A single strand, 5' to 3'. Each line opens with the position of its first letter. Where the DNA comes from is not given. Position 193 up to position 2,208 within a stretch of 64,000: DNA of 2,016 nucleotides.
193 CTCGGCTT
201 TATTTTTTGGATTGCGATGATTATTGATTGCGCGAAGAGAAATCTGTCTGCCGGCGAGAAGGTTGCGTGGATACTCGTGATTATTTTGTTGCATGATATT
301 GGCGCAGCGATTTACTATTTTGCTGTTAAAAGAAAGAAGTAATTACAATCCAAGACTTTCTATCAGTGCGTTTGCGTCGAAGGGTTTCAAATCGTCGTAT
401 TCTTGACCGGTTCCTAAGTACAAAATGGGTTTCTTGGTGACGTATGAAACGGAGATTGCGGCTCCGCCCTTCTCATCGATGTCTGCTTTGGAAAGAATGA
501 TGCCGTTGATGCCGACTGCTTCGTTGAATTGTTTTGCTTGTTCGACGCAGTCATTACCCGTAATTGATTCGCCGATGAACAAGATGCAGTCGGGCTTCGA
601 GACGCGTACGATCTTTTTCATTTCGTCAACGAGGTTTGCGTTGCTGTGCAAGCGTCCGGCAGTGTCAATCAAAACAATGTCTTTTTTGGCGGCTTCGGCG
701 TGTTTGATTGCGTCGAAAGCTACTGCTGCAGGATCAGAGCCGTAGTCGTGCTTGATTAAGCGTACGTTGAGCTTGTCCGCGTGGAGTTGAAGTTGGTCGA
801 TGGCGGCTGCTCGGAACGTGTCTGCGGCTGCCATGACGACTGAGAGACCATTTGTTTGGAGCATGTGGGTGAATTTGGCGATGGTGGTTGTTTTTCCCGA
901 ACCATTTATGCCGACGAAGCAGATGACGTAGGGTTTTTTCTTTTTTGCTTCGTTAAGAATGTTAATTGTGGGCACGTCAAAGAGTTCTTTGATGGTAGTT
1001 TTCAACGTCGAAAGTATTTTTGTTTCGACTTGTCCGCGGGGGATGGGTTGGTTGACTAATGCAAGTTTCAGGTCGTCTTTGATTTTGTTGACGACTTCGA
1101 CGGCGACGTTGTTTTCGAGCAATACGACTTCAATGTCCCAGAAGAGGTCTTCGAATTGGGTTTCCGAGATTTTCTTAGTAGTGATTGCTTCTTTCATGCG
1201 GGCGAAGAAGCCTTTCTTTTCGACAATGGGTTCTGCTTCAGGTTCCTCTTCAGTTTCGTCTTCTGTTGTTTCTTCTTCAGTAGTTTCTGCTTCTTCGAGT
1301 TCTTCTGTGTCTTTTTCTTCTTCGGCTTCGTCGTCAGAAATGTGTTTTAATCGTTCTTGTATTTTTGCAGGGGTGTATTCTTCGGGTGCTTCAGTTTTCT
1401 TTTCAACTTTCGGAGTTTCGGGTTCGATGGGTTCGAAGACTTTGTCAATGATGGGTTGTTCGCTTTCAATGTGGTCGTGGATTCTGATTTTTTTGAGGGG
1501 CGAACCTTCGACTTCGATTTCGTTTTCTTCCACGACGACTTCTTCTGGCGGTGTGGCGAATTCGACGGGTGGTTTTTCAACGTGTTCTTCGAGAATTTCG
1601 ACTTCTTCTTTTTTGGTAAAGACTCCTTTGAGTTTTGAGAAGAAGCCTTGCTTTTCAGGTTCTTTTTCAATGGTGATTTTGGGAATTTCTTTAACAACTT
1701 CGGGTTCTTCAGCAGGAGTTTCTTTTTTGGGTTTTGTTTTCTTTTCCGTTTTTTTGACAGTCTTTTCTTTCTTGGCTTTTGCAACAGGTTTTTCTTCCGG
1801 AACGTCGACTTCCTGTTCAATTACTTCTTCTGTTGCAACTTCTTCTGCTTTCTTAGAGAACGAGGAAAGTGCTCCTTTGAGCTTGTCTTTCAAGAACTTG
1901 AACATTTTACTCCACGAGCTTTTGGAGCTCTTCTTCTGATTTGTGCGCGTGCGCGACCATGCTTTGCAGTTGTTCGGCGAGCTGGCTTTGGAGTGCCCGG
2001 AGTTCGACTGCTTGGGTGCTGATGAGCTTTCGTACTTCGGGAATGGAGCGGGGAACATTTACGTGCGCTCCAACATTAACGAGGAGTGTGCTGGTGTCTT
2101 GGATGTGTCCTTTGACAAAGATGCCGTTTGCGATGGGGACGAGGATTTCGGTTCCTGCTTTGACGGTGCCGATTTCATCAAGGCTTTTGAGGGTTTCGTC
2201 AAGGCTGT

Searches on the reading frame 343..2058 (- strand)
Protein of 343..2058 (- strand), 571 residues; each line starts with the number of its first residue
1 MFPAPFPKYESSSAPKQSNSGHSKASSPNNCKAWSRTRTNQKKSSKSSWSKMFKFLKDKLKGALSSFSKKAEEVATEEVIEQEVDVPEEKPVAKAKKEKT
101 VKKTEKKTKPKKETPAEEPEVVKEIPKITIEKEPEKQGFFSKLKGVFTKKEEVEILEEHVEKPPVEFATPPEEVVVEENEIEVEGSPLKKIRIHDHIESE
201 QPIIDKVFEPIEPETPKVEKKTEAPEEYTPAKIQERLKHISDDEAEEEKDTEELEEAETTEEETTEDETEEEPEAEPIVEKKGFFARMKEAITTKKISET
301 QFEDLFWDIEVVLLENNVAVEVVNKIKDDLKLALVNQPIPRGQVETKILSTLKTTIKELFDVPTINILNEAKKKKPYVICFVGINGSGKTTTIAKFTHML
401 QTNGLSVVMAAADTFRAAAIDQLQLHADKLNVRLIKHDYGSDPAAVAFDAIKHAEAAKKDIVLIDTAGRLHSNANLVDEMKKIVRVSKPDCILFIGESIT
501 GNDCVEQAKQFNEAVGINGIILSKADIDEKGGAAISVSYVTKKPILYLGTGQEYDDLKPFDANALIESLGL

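Call 11: search_protein_families(library=ncbifam, proteins=[window:343-2058:-], max_evalue=0.00001)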
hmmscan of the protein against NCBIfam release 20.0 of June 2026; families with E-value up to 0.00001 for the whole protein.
window:343-2058:- (571 aa): 12 families
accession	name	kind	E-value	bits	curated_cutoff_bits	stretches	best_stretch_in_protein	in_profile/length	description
TIGR00064.1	ftsY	equivalog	5.5e-93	311.2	260.7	1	302-569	3-278/279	signal recognition particle-docking protein FtsY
TIGR00959.1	ffh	equivalog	7.3e-65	219.5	473.2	1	287-565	11-289/428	signal recognition particle protein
TIGR01425.1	SRP54_euk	equivalog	1.6e-54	185.5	576.25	1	295-569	20-293/428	signal recognition particle protein SRP54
TIGR03499.1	FlhF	equivalog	4.8e-20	72.7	174.15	1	190-468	44-286/286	flagellar biosynthesis GTPase FlhF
NF009368.0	PRK12726.1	equivalog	6.1e-18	65.1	832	1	377-553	207-380/407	flagellar biosynthesis regulator FlhF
NF005230.0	PRK06731.1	equivalog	1.9e-16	60.1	553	1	373-553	83-260/281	flagellar biosynthesis regulator FlhF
NF009367.0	PRK12724.1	equivalog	5e-13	48.7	718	1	79-554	49-398/433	flagellar biosynthesis regulator FlhF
NF011312.0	PRK14723.1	equivalog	3.3e-11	42.4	951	1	378-568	187-377/768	flagellar biosynthesis regulator FlhF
NF009366.0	PRK12723.1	equivalog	6.3e-11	42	585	1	306-553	111-350/388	flagellar biosynthesis regulator FlhF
NF011310.0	PRK14721.1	equivalog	1.4e-06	27.8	725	1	372-554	187-365/423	flagellar biosynthesis regulator FlhF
TIGR01420.1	pilT_fam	subfamily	3.6e-06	26.4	319.1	1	276-406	24-152/343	PilT/PilU family type 4a pilus ATPase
NF011311.0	PRK14722.1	equivalog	5.6e-06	25.6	777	1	371-553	132-319/374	flagellar biosynthesis regulator FlhF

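Call 35: search_solved_structures(query=window:343-2058:-, max_evalue=1e-20)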
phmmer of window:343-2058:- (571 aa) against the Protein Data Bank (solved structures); distinct sequences matched with E-value up to 1e-20: 73 (the best 60 are shown).
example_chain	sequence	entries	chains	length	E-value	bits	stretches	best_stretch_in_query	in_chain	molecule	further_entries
3dm9_B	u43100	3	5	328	4e-89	302.8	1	266-567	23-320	Signal recognition particle receptor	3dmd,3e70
5l3s_B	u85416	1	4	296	5e-77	262.9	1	293-567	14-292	Signal recognition particle receptor FtsY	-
5l3w_A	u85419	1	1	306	8.5e-77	262.1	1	283-567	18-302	Signal recognition particle receptor FtsY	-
1vma_A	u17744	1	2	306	7e-54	186.5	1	282-569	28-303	cell division protein FtsY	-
6cy1_A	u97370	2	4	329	3.8e-53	184.1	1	281-568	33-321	Signal recognition particle receptor FtsY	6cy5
7o9h_A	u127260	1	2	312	5.9e-51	176.8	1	302-569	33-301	Signal recognition particle receptor FtsY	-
1fts_A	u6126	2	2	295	1e-50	176.1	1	303-569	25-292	FTSY | SIGNAL RECOGNITION PARTICLE RECEPTOR FTSY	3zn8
9n3g_A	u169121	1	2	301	1.1e-50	176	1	303-569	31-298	Signal recognition particle receptor FtsY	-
2xxa_B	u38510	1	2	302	1.1e-50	176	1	303-569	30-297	SRP RECEPTOR FTSY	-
6cqp_A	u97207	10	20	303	1.1e-50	176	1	303-569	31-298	Signal recognition particle receptor FtsY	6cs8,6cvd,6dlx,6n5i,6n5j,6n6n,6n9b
2qy9_A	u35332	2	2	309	1.2e-50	175.9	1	303-569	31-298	Cell division protein ftsY | Signal recognition particle-docking protein FtsY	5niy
6fqd_A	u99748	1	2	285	1.2e-50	175.8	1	303-569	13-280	Signal recognition particle receptor FtsY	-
4c7o_B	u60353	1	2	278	1.3e-50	175.7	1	303-569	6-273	SIGNAL RECOGNITION PARTICLE RECEPTOR FTSY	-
5nco_l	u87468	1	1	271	1.6e-50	175.4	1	303-569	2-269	Signal recognition particle receptor FtsY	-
5gad_l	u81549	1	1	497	5.9e-50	173.5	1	104-569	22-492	Signal recognition particle receptor FtsY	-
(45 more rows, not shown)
